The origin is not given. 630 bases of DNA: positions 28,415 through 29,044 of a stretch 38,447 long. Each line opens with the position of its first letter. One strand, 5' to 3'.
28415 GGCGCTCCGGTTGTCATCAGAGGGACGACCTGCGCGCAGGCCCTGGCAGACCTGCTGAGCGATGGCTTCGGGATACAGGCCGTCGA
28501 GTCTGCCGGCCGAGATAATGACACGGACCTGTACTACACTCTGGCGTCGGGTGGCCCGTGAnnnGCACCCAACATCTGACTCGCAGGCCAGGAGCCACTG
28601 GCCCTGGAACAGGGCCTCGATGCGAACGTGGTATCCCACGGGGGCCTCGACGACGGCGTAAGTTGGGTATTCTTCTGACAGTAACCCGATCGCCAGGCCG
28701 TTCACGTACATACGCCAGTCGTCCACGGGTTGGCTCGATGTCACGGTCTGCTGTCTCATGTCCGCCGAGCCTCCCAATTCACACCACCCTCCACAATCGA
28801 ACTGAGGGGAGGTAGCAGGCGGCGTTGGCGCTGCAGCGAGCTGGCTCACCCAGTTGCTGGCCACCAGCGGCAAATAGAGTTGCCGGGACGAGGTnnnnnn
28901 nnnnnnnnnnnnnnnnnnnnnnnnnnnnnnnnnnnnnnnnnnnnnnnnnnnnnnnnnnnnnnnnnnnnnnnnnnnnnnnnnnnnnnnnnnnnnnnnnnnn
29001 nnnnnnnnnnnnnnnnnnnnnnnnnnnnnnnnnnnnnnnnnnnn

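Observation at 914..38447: Iterated G-P gene pair (three times) in a window made only of secreted repeat proteins: candidate undescribed cell-surface system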

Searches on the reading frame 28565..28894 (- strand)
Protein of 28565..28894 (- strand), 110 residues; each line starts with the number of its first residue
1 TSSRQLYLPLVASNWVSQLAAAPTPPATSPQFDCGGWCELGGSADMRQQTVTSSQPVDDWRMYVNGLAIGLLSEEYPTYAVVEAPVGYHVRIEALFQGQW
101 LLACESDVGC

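Call 50: find_homologous_proteins(query=window:28565-28894:-, max_evalue=0.001)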
Query window:28565-28894:- (110 aa): 1 proteins with E <= 0.001 among 14 candidates.
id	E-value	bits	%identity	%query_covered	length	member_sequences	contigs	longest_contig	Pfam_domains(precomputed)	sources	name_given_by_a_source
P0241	5.6e-21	93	65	59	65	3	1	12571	-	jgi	-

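Call 54: search_protein_families(library=pfam, proteins=[window:28565-28894:-], max_evalue=1)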
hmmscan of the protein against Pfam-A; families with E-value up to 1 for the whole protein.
window:28565-28894:- (110 aa): 0 families

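Call 61: predict_structure(alignment_id=A3)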
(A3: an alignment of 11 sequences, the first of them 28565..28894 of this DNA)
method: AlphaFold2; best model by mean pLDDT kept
length: 110 residues; sequences in the alignment: 11
mean_pLDDT: 84.3   pTM: 0.69
mean pLDDT of the five models: 84.3, 83.9, 83.8, 82.6, 82.1
residues with pLDDT >= 90: 76; 70-90: 7; 50-70: 10; < 50: 17
segments of 3 or more residues with pLDDT < 50: 10-25
pLDDT, mean of each block of 10 residues (from residue 1): 55 43 61 96 94 98 95 96 97 97 96
secondary structure, 60 per line:
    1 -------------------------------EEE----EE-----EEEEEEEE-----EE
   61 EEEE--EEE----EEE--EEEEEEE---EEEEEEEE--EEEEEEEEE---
elements in order: E32-34 E46-53 E59-64 E67-69 E74-76 E79-85 E89-96 E99-107

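Call 66: fold_search(model_id=the predicted structure, library=pdb)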
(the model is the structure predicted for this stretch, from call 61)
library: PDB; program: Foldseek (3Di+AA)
matches with E <= 10: 1608; with E <= 0.001: 0
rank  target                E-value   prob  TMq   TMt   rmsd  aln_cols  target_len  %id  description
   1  5nok_A                1.5e-02  1.00  0.46  0.10   3.9        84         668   18  Polysaccharide Lyase BACCELL_00875 (released 2017-06-28)
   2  5no8_A                1.5e-02  1.00  0.46  0.10   3.9        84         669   18  Polysaccharide Lyase BACCELL_00875 (released 2017-06-28)
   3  6luo_A                2.7e-02  0.99  0.44  0.49   6.3        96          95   18  Structure of nurse shark beta-2-microglobulin (released 2021-04-28)
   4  4v2b_A                3.0e-02  1.00  0.49  0.50   5.1       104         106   12  rat Unc5D Ig domain 1 (released 2014-11-05)
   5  6v0y_A                4.4e-02  1.00  0.47  0.31   6.7        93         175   11  immune receptor complex (released 2020-11-25)
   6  8xsd_J                4.9e-02  0.99  0.48  0.49   5.7       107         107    5  BA.5 Spike complex with CR9 (released 2025-02-12)
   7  9hpa_D                5.2e-02  0.98  0.43  0.41   6.8       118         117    9  Structure of A16/G9 (vaccinia virus) in complex with VHH D07 and VHH E12 (released 2025-09-03)
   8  8ysf_D                5.5e-02  0.99  0.48  0.46   5.0       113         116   10  MERS-CoV RBD in complex with nanobody Nb9 (released 2024-09-11)
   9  3pe9_A                6.1e-02  0.97  0.42  0.49   4.8        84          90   14  Structures of Clostridium thermocellum CbhA fibronectin(III)-like modules (released 2011-11-23)
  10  7ki6_C                6.4e-02  1.00  0.51  0.52   5.0       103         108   10  Structure of the HeV F glycoprotein in complex with the 1F5 neutralizing antibody (released 2021-05-05)
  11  7yrn_E                6.4e-02  0.99  0.47  0.48   5.0       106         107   11  Cyro-EM structure of HCMV glycoprotein B in complex with 1B03 Fab (released 2023-08-16)
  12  9ook_L                7.2e-02  0.99  0.47  0.48   5.6       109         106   10  Cryo-EM structure of vaccine-elicited antibody T3_QB_G12 in complex with HIV Env trimer Q23-APEX-GT1 (released 2025-11-05)
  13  8a1m_A                7.2e-02  0.97  0.39  0.15   4.5        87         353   16  Crystal structure of the transpeptidase LdtMt2 from Mycobacterium tuberculosis in complex with maleimide analogue 4 (released 2023-06-14)
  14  8sr0_L                7.6e-02  1.00  0.51  0.52   5.2       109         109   10  CryoEM structure of a therapeutic antibody (favezelimab) bound to human LAG3 local refined (released 2023-09-06)
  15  3b9e                  8.0e-02  0.92  0.39  0.10   8.1       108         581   15  Crystal structure of inactive mutant E315M chitinase A from Vibrio harveyi (released 2008-04-01)
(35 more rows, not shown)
